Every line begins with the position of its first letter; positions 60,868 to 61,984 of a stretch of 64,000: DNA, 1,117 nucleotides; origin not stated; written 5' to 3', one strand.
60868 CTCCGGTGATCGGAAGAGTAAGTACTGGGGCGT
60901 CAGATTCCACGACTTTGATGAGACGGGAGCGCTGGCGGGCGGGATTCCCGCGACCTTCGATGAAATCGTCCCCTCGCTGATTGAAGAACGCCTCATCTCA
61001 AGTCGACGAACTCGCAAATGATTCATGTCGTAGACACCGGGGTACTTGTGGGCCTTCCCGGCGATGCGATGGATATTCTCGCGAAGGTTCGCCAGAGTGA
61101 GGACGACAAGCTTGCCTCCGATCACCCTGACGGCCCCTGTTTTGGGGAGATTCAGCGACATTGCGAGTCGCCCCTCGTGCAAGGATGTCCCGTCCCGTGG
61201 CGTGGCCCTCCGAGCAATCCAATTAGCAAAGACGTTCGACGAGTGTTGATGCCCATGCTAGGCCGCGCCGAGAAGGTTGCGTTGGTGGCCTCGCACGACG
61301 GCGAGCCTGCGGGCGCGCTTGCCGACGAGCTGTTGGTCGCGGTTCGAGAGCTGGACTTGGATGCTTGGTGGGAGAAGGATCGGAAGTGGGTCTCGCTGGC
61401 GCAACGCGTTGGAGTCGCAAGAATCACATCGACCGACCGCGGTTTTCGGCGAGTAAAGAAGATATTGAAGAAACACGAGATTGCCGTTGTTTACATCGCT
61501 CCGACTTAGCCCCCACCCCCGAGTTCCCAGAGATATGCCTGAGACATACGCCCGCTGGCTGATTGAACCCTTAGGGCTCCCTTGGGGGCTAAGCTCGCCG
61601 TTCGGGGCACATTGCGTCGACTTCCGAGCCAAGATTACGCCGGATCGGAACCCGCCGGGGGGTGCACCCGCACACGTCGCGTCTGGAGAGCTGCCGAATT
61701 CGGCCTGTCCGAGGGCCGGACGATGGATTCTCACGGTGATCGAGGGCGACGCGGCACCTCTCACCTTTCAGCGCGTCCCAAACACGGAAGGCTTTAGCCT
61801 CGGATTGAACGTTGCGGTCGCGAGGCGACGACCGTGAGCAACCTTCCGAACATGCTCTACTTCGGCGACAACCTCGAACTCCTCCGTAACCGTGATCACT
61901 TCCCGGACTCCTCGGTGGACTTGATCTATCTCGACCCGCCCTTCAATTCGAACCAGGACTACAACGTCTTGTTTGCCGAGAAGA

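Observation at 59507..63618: Tightly coupled four-gene cassette: DUF3696-type ABC ATPase, PIN-like protein, 100-aa ORF, DNA methyltransferase::Mrr-like endonuclease fusion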

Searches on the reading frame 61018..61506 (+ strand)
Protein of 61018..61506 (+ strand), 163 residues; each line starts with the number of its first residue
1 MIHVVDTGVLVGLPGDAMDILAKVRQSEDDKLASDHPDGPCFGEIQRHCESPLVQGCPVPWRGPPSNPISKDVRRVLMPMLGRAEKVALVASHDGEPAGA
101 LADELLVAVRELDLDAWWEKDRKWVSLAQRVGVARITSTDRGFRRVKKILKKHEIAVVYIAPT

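Call 3: search_protein_families(library=pfam, proteins=[window:61018-61506:+], max_evalue=0.1)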
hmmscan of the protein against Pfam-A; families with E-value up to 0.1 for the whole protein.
window:61018-61506:+ (163 aa): 0 families

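Call 4: search_protein_families(library=padloc, proteins=[window:61018-61506:+], max_evalue=0.1)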
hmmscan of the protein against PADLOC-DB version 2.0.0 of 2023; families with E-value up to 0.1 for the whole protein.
window:61018-61506:+ (163 aa): 0 families

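Call 5: search_protein_families(library=ncbifam, proteins=[window:61018-61506:+], max_evalue=0.1)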
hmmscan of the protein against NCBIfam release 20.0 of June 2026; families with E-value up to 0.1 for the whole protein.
window:61018-61506:+ (163 aa): 1 family
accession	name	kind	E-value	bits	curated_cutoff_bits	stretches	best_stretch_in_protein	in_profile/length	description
TIGR03691.1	20S_bact_alpha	equivalog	0.05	13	139.05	1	78-148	152-221/229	proteasome subunit alpha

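Call 8: find_homologous_proteins(query=window:61018-61506:+, max_evalue=0.001)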
Query window:61018-61506:+: 155 candidates shared short words with the query, none scored E <= 0.001.

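Call 17: find_homologous_proteins(query=A1, max_evalue=0.01)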
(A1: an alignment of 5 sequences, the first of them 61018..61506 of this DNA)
Query A1 (5 sequences) (163 aa, profile of the alignment): 6 proteins with E <= 0.01 among 3808 candidates.
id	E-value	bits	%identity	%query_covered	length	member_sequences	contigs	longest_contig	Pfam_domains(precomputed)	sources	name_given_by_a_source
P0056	5.8e-69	249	55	91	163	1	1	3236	-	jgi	jgi:hypothetical protein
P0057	1.7e-66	241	43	98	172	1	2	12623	-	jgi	jgi:hypothetical protein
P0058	3.7e-65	236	40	94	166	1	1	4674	-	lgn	-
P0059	1.5e-64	235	34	96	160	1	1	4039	-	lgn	-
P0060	4.5e-52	194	38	94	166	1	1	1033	-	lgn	-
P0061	2.2e-24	104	43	58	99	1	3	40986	-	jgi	jgi:hypothetical protein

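Call 28: find_encoding_contigs(protein=P0061, flank=8000, max_places=4)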
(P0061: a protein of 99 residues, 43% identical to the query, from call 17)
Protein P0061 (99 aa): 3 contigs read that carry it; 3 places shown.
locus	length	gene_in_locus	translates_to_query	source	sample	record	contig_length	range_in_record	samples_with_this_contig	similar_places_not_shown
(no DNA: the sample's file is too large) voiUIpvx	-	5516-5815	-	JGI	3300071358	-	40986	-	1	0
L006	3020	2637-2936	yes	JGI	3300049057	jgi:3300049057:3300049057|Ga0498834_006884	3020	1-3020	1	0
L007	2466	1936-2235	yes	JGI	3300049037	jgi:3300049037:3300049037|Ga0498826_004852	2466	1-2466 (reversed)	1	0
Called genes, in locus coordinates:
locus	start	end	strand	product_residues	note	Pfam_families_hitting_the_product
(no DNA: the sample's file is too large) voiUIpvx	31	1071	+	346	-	PF01070:FMN_dh, PF01645:Glu_synthase (weak), PF00478:IMPDH (weak), PF01180:DHO_dh (weak)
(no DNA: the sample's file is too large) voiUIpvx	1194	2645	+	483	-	-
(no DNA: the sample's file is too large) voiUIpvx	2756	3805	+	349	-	PF00348:polyprenyl_synt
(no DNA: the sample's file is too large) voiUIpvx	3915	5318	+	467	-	PF13175:AAA_15, PF13304:AAA_21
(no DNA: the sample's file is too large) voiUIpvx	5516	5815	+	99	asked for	-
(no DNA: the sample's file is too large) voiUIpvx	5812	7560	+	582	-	PF00749:tRNA-synt_1c, PF03950:tRNA-synt_1c_C, PF20974:tRNA-synt_1c_C2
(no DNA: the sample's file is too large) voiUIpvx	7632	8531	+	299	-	PF13620:CarboxypepD_reg, PF13715:CarbopepD_reg_2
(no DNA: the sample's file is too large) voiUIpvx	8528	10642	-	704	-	PF02129:Peptidase_S15, PF00326:Peptidase_S9 (faint), PF08530:PepX_C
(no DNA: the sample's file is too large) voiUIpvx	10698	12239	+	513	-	PF13620:CarboxypepD_reg, PF13715:CarbopepD_reg_2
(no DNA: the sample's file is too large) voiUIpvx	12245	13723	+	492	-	PF13620:CarboxypepD_reg, PF13715:CarbopepD_reg_2 (weak)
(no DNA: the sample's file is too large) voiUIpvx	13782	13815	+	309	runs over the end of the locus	PF13620:CarboxypepD_reg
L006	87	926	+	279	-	PF00348:polyprenyl_synt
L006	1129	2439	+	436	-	PF13175:AAA_15, PF13304:AAA_21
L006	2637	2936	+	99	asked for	-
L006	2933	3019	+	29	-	?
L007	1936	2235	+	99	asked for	-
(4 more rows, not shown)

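Call 29: predict_structure(alignment_id=A2)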
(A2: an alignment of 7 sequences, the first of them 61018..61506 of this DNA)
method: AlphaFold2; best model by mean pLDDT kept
length: 163 residues; sequences in the alignment: 7
mean_pLDDT: 90.7   pTM: 0.87
mean pLDDT of the five models: 90.7, 90.1, 82.4, 77.1, 58.2
residues with pLDDT >= 90: 120; 70-90: 33; 50-70: 10; < 50: 0
segments of 3 or more residues with pLDDT < 50: none
pLDDT, mean of each block of 10 residues (from residue 1): 94 90 93 91 89 73 76 92 91 90 98 96 97 95 96 95 67
secondary structure, 60 per line:
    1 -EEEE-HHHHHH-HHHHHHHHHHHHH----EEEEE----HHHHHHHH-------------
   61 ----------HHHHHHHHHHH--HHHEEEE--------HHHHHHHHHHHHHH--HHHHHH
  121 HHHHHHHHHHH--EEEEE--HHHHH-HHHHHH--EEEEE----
elements in order: E2-5 H7-12 H14-26 E31-35 H40-47 H71-81 E87-90 H99-112 H115-131 E134-138 H141-145 H147-152 E155-159

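Call 31: fold_search(model_id=the predicted structure, library=pdb)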
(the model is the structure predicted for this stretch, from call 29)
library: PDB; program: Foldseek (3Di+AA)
matches with E <= 10: 387; with E <= 0.001: 0
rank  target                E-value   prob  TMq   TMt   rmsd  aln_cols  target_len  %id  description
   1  3zdb_A                5.2e-02  0.20  0.24  0.18   9.5       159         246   18  Structure of E. coli ExoIX in complex with the palindromic 5ov4 DNA oligonucleotide, di-magnesium and potassium (released 2013-07-10)
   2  3zvk_A                7.1e-02  0.75  0.40  0.46   7.3       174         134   11  Crystal structure of VapBC2 from Rickettsia felis bound to a DNA fragment from their promoter (released 2011-12-14)
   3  8x7f_A                1.3e-01  0.41  0.34  0.20   9.5       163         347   12  CryoEM structure of the trifunctional NAD biosynthesis/regulator protein NadR in complex with NAD (released 2024-12-04)
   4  5c37_A                1.4e-01  0.06  0.17  0.06  18.0       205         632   15  Structure of the beta-ketoacyl reductase domain of human fatty acid synthase bound to a spiro-imidazolone inhibitor (released 2016-06-22)
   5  2ok8_B                2.0e-01  0.30  0.31  0.23   9.7       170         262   10  Ferredoxin-NADP+ reductase from Plasmodium falciparum (released 2007-02-13)
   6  5k36_K                2.3e-01  0.47  0.38  0.09   9.7       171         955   12  Structure of an eleven component nuclear RNA exosome complex bound to RNA (released 2016-11-02)
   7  4ifd_J                3.9e-01  0.35  0.38  0.09   9.8       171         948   10  Crystal structure of an 11-subunit eukaryotic exosome complex bound to RNA (released 2013-02-06)
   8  7xhl_H                4.4e-01  0.18  0.32  0.15   7.8       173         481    9  Complex structure of a Glucose 6-Phosphate Dehydrogenase from Zymomonas mobilis (released 2023-04-12)
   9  8h2c_B                4.4e-01  0.07  0.23  0.14  13.2       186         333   11  Crystal structure of the pseudaminic acid synthase PseI from Campylobacter jejuni (released 2022-11-09)
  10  4dzh                  5.0e-01  0.09  0.22  0.11  11.2       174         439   11  Crystal structure of an adenosine deaminase from xanthomonas campestris (target nysgrc-200456) with bound zn (released 2012-03-21)
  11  6c58_D                5.3e-01  0.16  0.34  0.16   7.5       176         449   10  Human UDP-Glucose Dehydrogenase A225L substitutuion with UDP-xylose bound (released 2019-01-16)
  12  5c0w_J                6.3e-01  0.28  0.40  0.09   9.6       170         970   14  Structure of a 12-subunit nuclear exosome complex bound to single-stranded RNA substrates (released 2015-07-29)
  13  7aju_EK               6.7e-01  0.28  0.40  0.09   9.6       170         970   14  Cryo-EM structure of the 90S-exosome super-complex (state Post-A1-exosome) (released 2020-12-30)
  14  3kzv                  6.7e-01  0.08  0.29  0.22  10.9       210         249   14  The crystal structure of a cytoplasmic protein with unknown function from Saccharomyces cerevisiae (released 2010-03-02)
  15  5vzj_K                8.1e-01  0.35  0.45  0.10   6.6       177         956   12  STRUCTURE OF A TWELVE COMPONENT MPP6-NUCLEAR RNA EXOSOME COMPLEX BOUND TO RNA (released 2017-08-02)
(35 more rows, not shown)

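Call 34: search_protein_representatives(alignment_id=A2)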
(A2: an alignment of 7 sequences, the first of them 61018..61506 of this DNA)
Query: 7 sequences, 162 profile positions. Proteins with E-value up to 0.001 (for the whole library): 11; up to 1e-10: 11; up to 1e-30: 9. The best 11 are listed.
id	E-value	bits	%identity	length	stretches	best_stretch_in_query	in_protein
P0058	1.9e-66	239.1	-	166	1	2-159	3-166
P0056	9.0e-64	230.4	-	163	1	1-157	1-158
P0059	4.3e-62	224.9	-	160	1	1-159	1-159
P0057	1.2e-60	220.3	-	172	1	1-160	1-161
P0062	1.3e-43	164.9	-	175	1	2-159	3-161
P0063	7.3e-42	159.1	-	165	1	1-156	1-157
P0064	1.2e-37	145.4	-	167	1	3-159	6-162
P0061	1.1e-36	142.3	-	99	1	67-160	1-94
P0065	2.6e-32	128.1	-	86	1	77-160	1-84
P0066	1.9e-27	112.3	-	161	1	25-159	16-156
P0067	4.4e-14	68.8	-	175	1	6-159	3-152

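Call 42: find_related_loci(query=A2, collection=genome_contigs, flank=8000)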
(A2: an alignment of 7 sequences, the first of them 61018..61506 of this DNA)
Query A2 (163 aa) in genome_contigs; peptide patterns used: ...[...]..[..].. (x = any residue, [..] = any of these).
1 stretches matched a pattern, but none encodes a relative of the query by tblastn (E <= 1e-3).

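Call 44: find_related_loci(query=A2, collection=metagenome_contigs, flank=8000)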
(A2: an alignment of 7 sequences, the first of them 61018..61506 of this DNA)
Query A2 (163 aa) in metagenome_contigs; peptide patterns used: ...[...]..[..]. (x = any residue, [..] = any of these).
135 stretches matched a pattern, but none encodes a relative of the query by tblastn (E <= 1e-3).

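Call 46: search_solved_structures(query=A3, max_evalue=10, show_alignments=2)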
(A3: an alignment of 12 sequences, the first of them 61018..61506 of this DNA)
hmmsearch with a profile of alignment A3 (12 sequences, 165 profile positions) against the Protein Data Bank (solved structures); distinct sequences matched with E-value up to 10: 1.
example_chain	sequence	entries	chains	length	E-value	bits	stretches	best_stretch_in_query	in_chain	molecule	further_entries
7ood_f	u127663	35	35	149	0.087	15.6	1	64-123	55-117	50S ribosomal protein L9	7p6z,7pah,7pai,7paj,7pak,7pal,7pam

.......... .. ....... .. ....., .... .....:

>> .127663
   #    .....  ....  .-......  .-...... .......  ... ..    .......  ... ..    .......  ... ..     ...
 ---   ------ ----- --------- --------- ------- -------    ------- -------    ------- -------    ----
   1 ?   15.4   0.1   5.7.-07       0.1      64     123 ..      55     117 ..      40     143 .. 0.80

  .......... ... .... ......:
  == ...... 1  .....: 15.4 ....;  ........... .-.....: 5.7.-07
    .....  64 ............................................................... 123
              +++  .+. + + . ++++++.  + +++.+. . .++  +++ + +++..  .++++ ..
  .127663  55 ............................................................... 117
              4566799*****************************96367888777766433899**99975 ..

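Call 47: search_protein_families(library=pfam, alignment_id=A3, max_evalue=10)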
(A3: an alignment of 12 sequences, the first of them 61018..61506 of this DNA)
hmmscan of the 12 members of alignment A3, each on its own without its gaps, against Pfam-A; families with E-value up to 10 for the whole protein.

A. member 1, window:61018-61506:+ (163 aa): 0 families

B. families by the number of members that match (of 12 scanned): 4 families
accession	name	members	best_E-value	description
PF04028.18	DUF374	1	0.035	Domain of unknown function (DUF374)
PF23739.1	HTH_72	1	0.065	HTH 3-helical bundle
PF03789.18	ELK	1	0.12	ELK domain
PF24604.1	B-barrel_PelB_C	1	0.27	PelB, C-terminal beta barrel domain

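Call 68: search_protein_families(library=padloc, alignment_id=A3, max_evalue=10)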
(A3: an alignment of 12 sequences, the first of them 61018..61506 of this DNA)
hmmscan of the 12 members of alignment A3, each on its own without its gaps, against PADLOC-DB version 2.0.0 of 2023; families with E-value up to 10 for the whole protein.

A. member 1, window:61018-61506:+ (163 aa): 0 families

B. families by the number of members that match (of 12 scanned): 0 families

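Call 70: fold_search(model_id=the predicted structure, library=viral)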
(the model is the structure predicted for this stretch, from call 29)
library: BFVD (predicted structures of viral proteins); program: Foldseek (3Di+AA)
matches with E <= 10: 250; with E <= 0.001: 0
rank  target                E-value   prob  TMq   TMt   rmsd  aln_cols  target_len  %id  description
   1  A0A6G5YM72            8.4e-02  0.87  0.47  0.22   5.1       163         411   14  (no name in the UniProt tables at hand)
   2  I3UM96                1.5e-01  0.28  0.30  0.17   9.9       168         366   11  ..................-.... protein [Colwellia phage 9A]
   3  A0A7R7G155            1.5e-01  0.38  0.35  0.16   8.9       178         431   14  (no name in the UniProt tables at hand)
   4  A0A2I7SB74            2.2e-01  0.30  0.38  0.34   6.9       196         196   13  (no name in the UniProt tables at hand)
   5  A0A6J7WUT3            3.4e-01  0.20  0.31  0.28   8.5       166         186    9  TagD Cytidylyltransferase [uncultured Caudovirales phage]
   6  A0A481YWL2            4.1e-01  0.14  0.26  0.18  10.2       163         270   15  Uncharacterized protein [Marseillevirus LCMAC201]
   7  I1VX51                4.4e-01  0.21  0.33  0.42   9.4       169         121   13  (no name in the UniProt tables at hand)
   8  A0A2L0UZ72            5.2e-01  0.18  0.37  0.36   8.8       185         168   11  Uncharacterized protein [Agrobacterium phage Atu_ph07]
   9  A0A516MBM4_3          5.9e-01  0.25  0.42  0.08   6.5       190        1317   10  (no name in the UniProt tables at hand)
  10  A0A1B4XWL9            5.9e-01  0.18  0.33  0.22   7.8       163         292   10  Uncharacterized protein [Tenacibaculum phage pT24]
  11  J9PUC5                6.7e-01  0.12  0.33  0.28  10.9       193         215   12  7-cyano-7-deazaguanine synthase [Bacillus phage BCD7]
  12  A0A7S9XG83            6.7e-01  0.08  0.29  0.22   6.9       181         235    8  (no name in the UniProt tables at hand)
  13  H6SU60                8.0e-01  0.30  0.44  0.14   6.1       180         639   10  PhoH family [Campylobacter virus IBB35]
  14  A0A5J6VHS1            8.0e-01  0.15  0.32  0.24  10.2       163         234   13  NYN domain protein [Megaviridae environmental sample]
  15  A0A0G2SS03            8.0e-01  0.07  0.26  0.21  13.3       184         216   10  Endonuclease [Proteus phage vB_PmiP_Pm5460]
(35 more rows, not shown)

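Call 104: search_dna_similar(query=window:61018-61506:+, collection=plasmids, mode=protein, max_rows=10, max_evalue=0.01)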
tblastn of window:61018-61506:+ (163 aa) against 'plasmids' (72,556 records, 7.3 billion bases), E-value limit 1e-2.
No match.

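Call 107: search_protein_families(library=pfam, proteins=[P0062, P0064, P0057], max_evalue=10)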
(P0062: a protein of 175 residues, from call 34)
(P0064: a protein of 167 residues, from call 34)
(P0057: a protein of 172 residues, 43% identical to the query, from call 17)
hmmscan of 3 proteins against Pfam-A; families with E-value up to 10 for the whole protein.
P0062 (175 aa): 0 families

P0064 (167 aa): 0 families

P0057 (172 aa): 0 families

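Call 116: find_related_loci(query=A3, collection=viral_contigs, flank=6000)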
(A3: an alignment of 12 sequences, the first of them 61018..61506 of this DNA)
Query A3 (163 aa) in viral_contigs; peptide patterns used: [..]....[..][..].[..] (x = any residue, [..] = any of these).
23 stretches matched a pattern, but none encodes a relative of the query by tblastn (E <= 1e-3).

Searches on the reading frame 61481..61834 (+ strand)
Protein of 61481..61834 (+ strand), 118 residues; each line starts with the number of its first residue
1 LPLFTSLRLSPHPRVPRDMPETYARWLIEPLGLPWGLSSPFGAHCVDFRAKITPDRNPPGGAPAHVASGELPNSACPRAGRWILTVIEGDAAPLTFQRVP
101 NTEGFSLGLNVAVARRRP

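Call 3: search_protein_families(library=pfam, proteins=[window:61481-61834:+], max_evalue=0.1)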
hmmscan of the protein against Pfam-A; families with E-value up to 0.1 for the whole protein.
window:61481-61834:+ (118 aa): 0 families

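Call 4: search_protein_families(library=padloc, proteins=[window:61481-61834:+], max_evalue=0.1)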
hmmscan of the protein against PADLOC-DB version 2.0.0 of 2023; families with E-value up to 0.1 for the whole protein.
window:61481-61834:+ (118 aa): 0 families

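Call 5: search_protein_families(library=ncbifam, proteins=[window:61481-61834:+], max_evalue=0.1)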
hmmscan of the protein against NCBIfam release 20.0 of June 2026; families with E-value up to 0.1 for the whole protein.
window:61481-61834:+ (118 aa): 0 families
